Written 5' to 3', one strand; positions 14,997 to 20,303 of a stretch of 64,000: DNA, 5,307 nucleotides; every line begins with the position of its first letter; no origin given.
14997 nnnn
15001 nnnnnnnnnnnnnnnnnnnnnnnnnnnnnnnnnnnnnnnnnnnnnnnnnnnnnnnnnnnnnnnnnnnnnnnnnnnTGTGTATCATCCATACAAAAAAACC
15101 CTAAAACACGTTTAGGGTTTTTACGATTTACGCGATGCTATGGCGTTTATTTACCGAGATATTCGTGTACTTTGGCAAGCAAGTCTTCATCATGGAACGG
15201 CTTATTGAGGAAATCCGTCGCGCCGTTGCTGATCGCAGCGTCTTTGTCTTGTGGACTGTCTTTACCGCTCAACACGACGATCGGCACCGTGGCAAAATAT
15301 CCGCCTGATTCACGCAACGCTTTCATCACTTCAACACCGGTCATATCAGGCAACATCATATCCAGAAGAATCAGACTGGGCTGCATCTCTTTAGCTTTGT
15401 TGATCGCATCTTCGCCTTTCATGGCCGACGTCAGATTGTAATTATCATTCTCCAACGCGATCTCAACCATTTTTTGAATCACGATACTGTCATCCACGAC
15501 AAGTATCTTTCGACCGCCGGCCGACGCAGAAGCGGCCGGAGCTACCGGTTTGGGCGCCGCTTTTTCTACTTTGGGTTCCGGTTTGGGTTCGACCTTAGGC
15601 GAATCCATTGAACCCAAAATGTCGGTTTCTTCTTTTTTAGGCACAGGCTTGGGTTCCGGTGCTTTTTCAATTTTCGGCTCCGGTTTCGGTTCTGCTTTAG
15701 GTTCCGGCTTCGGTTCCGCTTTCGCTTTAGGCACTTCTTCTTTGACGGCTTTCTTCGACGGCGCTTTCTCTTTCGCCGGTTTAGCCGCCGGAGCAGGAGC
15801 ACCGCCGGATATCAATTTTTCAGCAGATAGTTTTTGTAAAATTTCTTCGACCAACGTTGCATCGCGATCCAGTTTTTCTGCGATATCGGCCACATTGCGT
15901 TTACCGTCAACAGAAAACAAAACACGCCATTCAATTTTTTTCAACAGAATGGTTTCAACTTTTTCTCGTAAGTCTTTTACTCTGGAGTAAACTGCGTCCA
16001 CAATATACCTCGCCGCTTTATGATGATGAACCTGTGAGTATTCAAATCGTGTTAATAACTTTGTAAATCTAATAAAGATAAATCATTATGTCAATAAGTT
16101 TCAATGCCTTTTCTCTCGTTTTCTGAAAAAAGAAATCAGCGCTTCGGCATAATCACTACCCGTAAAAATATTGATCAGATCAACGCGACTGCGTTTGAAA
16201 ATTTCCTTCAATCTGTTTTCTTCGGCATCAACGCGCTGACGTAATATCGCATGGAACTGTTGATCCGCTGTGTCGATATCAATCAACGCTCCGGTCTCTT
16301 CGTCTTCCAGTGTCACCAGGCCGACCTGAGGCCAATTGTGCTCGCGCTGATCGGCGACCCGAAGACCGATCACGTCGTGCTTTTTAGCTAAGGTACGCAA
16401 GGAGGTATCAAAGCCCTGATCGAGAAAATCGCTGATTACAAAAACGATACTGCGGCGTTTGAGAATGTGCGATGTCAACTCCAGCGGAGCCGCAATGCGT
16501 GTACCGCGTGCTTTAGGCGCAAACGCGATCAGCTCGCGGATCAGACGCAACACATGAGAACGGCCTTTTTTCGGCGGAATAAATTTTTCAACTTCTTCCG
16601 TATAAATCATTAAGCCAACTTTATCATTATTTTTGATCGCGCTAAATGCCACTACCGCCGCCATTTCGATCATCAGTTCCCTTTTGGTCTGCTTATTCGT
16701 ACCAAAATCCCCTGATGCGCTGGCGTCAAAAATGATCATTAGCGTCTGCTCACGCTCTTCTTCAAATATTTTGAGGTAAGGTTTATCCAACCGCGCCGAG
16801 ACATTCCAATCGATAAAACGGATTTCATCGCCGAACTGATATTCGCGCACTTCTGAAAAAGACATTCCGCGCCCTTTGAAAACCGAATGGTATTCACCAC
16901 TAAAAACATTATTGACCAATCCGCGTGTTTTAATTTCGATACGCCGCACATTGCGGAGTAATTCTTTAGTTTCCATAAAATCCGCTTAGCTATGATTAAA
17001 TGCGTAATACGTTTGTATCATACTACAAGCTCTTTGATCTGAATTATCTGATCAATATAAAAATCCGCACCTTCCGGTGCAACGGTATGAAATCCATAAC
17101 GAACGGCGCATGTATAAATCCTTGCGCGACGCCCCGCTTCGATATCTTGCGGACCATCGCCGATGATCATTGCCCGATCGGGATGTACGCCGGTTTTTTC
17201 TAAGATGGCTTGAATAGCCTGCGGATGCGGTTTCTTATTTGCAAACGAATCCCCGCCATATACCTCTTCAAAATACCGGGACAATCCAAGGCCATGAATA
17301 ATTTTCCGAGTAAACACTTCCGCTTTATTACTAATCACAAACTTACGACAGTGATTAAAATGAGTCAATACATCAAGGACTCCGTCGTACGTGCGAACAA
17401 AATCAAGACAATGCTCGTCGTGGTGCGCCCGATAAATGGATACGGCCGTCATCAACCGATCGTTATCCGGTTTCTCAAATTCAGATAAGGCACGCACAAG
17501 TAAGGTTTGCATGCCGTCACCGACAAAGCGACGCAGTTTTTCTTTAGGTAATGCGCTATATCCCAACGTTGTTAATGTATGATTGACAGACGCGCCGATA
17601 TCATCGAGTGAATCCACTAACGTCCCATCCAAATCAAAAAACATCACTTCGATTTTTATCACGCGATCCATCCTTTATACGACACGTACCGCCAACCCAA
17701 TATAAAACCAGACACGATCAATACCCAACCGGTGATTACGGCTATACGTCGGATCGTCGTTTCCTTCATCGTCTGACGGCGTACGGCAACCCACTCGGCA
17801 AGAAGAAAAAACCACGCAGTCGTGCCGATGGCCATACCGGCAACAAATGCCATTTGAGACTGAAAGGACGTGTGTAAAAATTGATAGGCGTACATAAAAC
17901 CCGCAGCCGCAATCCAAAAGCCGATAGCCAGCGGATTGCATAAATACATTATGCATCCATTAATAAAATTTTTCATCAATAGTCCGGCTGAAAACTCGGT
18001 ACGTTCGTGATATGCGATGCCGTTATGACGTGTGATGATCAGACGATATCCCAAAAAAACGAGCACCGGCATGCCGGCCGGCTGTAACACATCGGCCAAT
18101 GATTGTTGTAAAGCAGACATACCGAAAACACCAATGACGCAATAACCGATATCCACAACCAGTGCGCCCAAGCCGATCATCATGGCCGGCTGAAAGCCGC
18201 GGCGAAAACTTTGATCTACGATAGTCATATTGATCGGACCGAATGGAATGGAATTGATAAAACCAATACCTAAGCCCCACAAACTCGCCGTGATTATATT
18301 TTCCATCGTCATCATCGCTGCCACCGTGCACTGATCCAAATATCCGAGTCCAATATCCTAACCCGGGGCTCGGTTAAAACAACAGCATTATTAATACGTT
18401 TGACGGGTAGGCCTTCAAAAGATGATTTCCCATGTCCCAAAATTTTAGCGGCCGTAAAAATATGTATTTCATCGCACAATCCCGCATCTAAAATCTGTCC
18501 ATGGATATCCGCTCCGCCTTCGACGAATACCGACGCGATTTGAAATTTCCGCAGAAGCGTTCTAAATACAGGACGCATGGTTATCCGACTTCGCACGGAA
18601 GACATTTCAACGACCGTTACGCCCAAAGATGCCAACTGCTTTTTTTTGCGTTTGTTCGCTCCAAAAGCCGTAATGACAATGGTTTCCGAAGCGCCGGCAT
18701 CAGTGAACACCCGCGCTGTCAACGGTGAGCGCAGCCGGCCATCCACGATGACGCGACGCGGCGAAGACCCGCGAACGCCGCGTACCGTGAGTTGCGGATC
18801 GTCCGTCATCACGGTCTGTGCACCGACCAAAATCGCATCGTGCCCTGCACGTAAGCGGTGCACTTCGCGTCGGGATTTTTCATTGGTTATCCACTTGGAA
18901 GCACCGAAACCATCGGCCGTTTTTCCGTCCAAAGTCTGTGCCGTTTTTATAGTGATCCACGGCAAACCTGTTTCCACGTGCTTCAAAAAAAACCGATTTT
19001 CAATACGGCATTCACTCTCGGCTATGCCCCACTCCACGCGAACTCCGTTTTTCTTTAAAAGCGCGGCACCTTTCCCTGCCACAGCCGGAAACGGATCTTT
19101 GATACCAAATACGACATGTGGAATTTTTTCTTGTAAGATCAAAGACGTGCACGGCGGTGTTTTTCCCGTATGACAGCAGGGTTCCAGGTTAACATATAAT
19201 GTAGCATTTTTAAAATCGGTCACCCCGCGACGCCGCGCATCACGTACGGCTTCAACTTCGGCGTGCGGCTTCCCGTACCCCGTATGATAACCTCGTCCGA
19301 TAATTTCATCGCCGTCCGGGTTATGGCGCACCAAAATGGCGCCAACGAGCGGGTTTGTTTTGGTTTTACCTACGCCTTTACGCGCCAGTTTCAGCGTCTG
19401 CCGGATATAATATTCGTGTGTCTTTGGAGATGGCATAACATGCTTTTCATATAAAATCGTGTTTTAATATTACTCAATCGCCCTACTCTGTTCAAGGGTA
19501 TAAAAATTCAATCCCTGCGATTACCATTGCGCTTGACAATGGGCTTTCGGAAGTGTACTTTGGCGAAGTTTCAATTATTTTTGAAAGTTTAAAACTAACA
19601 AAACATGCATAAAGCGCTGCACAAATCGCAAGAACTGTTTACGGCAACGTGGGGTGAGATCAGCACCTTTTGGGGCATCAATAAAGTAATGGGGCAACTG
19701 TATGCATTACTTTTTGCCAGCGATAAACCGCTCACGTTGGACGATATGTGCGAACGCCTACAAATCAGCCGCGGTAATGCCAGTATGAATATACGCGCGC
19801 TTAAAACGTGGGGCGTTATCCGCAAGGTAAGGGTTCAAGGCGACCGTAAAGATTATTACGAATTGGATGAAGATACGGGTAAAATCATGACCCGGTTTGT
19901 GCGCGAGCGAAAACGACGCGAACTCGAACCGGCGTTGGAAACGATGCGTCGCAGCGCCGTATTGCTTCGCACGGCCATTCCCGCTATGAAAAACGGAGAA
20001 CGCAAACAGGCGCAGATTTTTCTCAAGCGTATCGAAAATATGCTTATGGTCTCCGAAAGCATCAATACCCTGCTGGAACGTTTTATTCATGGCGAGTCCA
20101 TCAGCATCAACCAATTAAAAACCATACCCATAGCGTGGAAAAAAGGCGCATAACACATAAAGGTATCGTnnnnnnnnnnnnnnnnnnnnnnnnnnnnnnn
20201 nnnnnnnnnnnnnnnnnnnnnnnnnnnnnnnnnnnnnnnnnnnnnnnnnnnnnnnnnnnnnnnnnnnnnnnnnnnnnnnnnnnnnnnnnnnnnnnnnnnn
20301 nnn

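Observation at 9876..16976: Signalling cluster without a kinase: DUF58 protein, response regulator, 1181-aa multi-HPt scaffold and a secreted beta-helix protein with a TonB C-terminal domain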

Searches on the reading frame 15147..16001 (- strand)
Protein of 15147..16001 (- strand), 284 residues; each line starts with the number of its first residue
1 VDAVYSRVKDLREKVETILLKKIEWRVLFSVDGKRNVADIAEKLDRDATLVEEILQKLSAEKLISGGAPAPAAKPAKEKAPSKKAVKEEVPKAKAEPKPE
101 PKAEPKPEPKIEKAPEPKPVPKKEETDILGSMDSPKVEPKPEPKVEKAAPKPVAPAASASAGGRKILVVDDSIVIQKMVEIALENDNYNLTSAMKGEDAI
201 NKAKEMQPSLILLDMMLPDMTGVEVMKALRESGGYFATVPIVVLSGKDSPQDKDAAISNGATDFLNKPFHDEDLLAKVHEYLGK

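Call 4: search_protein_families(library=pfam, proteins=[window:15147-16001:-], max_evalue=1)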
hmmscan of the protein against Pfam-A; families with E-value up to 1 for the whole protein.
window:15147-16001:- (284 aa): 7 families
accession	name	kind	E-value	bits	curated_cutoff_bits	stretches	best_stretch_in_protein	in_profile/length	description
PF00072.30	Response_reg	-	1e-26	93.7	30.2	1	166-278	1-110/111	Response regulator receiver domain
PF16221.11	HTH_47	-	0.0054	16.7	27.1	1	27-65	39-77/78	winged helix-turn-helix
PF24270.1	HTH_Cmi2_C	-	0.017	15.8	27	1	6-65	55-119/125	Cmi2, C-terminal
PF01978.25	TrmB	-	0.058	13.7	25.6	1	32-61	20-49/68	Sugar-specific transcriptional regulator TrmB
PF13463.12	HTH_27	-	0.084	13.6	22.2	0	20-64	1-48/68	Winged helix DNA-binding domain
PF05616.18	Neisseria_TspB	-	0.18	10.7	20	1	36-141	302-399/517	Neisseria meningitidis TspB protein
PF09531.15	Ndc1_Nup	-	0.37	9.9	29.8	1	91-189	356-461/607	Nucleoporin protein Ndc1-Nup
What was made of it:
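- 15147..16001 (-): Response regulator, 284 aa. It has an N-terminal MarR-like HTH domain (residues 1-67), a ~100-aa Pro/Lys/Glu-rich linker, and a receiver domain (166-278) with an intact D170/D171, D214, S245, K267. Pfam Response_reg 1e-26 (call 4).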

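Call 5: search_protein_families(library=ncbifam, proteins=[window:15147-16001:-], max_evalue=1)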
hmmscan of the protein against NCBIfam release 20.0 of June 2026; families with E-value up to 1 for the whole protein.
window:15147-16001:- (284 aa): 114 families (the best 25 are shown)
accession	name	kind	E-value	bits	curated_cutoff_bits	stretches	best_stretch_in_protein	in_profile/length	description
TIGR02154.1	PhoB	equivalog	1.3e-26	93.3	296.2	1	164-281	3-119/226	phosphate regulon transcriptional regulator PhoB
NF040689.1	MtrAB_MtrA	equivalog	1.4e-26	93.2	300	1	166-280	1-111/219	MtrAB system response regulator MtrA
NF007135.0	PRK09581.1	equivalog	2e-24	86.2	474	1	165-279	4-117/457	PleD family two-component system response regulator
NF040534.1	resp_reg_YycF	equivalog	8e-24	84.2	340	1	164-281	1-114/231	response regulator YycF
NF045991.1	RespRegCtrARhodob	equivalog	4.9e-23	82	350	1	165-279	2-113/224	response regulator transcription factor CtrA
NF033117.2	vanR_ACDEGLN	exception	5.1e-22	78.6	350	1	166-282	1-113/226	VanR-ABDEGLN family response regulator transcription factor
NF041733.1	resp_reg_CseB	equivalog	6.5e-21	74.8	350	1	165-281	2-114/228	two-component system response regulator CseB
NF045944.1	ResRegRpaBCyano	equivalog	9.1e-21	74.3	330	1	167-281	1-111/229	response regulator transcription factor RpaB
NF053854.1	RespRegPhoBBctds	equivalog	1.1e-19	70.7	270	1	166-280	1-113/225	two-component system response regulator PhoB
NF033120.0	vanR_FM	exception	2.1e-18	66.8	460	1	166-281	6-117/231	vancomycin resistance response regulator transcription factor, VanR-F/VanR-M family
NF051870.1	NAssimRespRegNtrX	equivalog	2.8e-18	66.1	600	1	165-279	3-116/452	nitrogen assimilation response regulator NtrX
NF007820.0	PRK10529.1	equivalog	3.4e-18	65.9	325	1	165-279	3-113/225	two-component system response regulator KdpE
TIGR01387.1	cztR_silR_copR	subfamily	4.6e-18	65.7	279.2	1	166-282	1-114/218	heavy metal response regulator transcription factor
NF008296.0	PRK11083.1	equivalog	6.6e-18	65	273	1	165-282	5-118/228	two-component system response regulator CreB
NF007546.0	PRK10161.1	equivalog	7e-18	65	471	1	164-279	3-117/229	phosphate response regulator transcription factor PhoB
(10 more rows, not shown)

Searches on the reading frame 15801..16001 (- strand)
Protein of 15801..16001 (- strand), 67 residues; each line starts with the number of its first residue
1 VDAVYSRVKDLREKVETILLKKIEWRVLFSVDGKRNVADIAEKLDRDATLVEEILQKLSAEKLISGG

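Call 48: search_solved_structures(query=A2, max_evalue=10, show_alignments=2)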
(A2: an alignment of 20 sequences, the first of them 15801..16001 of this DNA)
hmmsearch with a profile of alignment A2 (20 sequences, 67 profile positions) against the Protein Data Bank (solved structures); distinct sequences matched with E-value up to 10: 30.
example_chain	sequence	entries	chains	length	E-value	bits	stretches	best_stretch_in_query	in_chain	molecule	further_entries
5yhz_A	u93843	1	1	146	0.00035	23.6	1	18-66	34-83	Zinc transport transcriptional regulator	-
5yhx_A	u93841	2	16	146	0.00056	22.9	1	18-66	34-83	Zinc transport transcriptional regulator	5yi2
5yhy_A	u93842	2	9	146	0.0011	22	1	18-66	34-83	Zinc transport transcriptional regulator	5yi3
5yi0_B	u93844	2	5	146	0.0013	21.8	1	18-66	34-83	Zinc transport transcriptional regulator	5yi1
6fi9_A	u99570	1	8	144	0.01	18.9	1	17-66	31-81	Transcriptional regulator ZitR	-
3nrv_A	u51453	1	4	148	0.029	17.4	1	23-66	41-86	Putative transcriptional regulator (MarR/EmrR family)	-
7ueb_E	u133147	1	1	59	0.12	15.4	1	35-65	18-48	PscE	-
4aih_A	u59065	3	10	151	0.19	14.8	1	11-66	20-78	TRANSCRIPTIONAL REGULATOR SLYA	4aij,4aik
7fse_A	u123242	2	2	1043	0.28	14.3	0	35-65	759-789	Reverse gyrase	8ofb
7kua_A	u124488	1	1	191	0.3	14.2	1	9-65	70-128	Transcriptional regulator, MarR family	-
4ddt_A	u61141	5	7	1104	0.3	14.2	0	35-65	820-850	Reverse gyrase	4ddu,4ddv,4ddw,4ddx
7fsf_A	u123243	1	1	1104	0.33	14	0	35-65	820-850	Reverse gyrase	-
1xd7_A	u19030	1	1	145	0.52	13.4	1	28-65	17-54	ywnA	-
3oop_A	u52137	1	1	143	0.61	13.2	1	23-65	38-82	Lin2960 protein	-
6cmv_A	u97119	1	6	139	0.69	13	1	32-66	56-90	Transcriptional regulator Lrs14-like protein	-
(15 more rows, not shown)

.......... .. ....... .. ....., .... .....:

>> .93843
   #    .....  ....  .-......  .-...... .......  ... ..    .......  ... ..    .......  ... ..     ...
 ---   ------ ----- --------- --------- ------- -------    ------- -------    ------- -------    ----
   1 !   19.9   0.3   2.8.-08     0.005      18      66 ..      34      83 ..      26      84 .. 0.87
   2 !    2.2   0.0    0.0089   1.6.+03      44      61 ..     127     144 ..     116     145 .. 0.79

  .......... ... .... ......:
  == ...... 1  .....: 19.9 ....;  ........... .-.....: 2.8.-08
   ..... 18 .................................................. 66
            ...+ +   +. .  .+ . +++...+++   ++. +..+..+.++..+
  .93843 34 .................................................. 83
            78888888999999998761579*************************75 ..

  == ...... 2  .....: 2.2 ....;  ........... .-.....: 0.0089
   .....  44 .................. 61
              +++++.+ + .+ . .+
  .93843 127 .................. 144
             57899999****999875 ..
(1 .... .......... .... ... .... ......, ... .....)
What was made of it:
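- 15147..16001 (-): A profile of the N-terminal domain hits MarR-type HTH regulators (AdcR 5yhz, E 3.5e-4; call 48).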

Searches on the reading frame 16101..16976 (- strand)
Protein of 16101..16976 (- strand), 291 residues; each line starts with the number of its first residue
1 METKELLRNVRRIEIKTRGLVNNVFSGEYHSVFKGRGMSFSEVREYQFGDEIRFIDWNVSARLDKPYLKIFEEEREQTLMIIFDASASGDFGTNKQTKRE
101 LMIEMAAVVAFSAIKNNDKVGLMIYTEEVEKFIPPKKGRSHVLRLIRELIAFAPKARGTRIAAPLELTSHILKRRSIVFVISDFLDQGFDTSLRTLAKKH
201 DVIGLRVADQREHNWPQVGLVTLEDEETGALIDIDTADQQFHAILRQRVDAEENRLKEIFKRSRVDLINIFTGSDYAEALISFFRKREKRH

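Call 4: search_protein_families(library=pfam, proteins=[window:16101-16976:-], max_evalue=1)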
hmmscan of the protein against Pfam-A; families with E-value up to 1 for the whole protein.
window:16101-16976:- (291 aa): 2 families
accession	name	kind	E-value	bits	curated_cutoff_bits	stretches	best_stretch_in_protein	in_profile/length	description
PF01882.25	DUF58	-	7.7e-79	264.3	23.4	1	42-250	1-211/216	Protein of unknown function DUF58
PF13519.12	VWA_2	-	2.6e-17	63.8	27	1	79-184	1-106/107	von Willebrand factor type A domain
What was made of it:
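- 16101..16976 (-): DUF58/VWA gene. It is an adjacent neighbour and not part of the conserved unit. Pfam DUF58 7.7e-79 (call 4).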

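Call 5: search_protein_families(library=ncbifam, proteins=[window:16101-16976:-], max_evalue=1)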
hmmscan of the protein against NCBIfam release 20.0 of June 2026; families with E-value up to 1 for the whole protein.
window:16101-16976:- (291 aa): 0 families

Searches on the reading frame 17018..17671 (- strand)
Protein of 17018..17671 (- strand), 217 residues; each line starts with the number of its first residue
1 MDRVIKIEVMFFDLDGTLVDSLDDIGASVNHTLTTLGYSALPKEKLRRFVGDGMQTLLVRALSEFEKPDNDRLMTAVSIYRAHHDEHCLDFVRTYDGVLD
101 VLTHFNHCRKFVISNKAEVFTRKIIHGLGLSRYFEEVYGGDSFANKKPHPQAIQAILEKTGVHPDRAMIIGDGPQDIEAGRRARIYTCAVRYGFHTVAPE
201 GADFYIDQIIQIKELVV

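Call 8: search_protein_families(library=pfam, proteins=[window:17018-17671:-], max_evalue=0.001)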
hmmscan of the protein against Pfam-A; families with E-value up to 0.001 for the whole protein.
window:17018-17671:- (217 aa): 5 families
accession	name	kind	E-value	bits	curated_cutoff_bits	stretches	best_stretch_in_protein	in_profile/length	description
PF13419.12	HAD_2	-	1.2e-35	123.7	23.8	1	11-190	2-178/178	Haloacid dehalogenase-like hydrolase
PF00702.32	Hydrolase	-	1.4e-22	81.5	26.4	1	7-183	1-190/191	haloacid dehalogenase-like hydrolase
PF13242.12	Hydrolase_like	-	1.2e-10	41.5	22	1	146-200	3-58/75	HAD-hyrolase-like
PF12710.13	HAD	-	4e-09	37.6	27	1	11-180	2-188/189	haloacid dehalogenase-like hydrolase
PF08282.18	Hydrolase_3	-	0.00022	21.5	20.9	0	151-178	190-217/255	haloacid dehalogenase-like hydrolase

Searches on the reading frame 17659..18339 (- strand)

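Call 8: search_protein_families(library=pfam, proteins=[window:17659-18339:-], max_evalue=0.001)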
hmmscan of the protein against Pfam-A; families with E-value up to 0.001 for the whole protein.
window:17659-18339:- (226 aa): 1 family
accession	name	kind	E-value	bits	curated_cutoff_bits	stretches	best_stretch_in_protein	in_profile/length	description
PF01810.24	LysE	-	5.1e-21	75.5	25.6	1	30-214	4-189/193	LysE type translocator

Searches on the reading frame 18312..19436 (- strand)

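Call 8: search_protein_families(library=pfam, proteins=[window:18312-19436:-], max_evalue=0.001)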
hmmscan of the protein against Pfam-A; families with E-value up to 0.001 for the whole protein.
window:18312-19436:- (374 aa): 4 families
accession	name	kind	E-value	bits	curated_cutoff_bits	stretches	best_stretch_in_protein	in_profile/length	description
PF01872.23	RibD_C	-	9.9e-48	163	24.1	1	159-347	1-180/197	RibD C-terminal domain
PF00383.29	dCMP_cyt_deam_1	-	1.3e-17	64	25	1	5-111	2-101/102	Cytidine and deoxycytidylate deaminase zinc-binding region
PF14437.12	MafB19-deam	-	6.8e-10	39.4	27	1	7-124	3-113/142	MafB19-like deaminase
PF18785.7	Inv-AAD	-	3.3e-05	24.2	26.5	1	32-135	1-115/129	Invertebrate-AID/APOBEC-deaminase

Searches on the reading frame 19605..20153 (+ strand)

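Call 8: search_protein_families(library=pfam, proteins=[window:19605-20153:+], max_evalue=0.001)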
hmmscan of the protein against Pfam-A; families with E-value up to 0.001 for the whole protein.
window:19605-20153:+ (182 aa): 3 families
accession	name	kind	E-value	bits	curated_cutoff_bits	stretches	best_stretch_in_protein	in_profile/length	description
PF12802.13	MarR_2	-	5.9e-08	33.2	27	1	31-82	7-60/61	MarR family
PF08279.18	HTH_11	-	3.3e-05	24.1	25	1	31-85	4-54/55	HTH domain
PF12840.13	HTH_20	-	0.00023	21.5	27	1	32-73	9-49/51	Helix-turn-helix domain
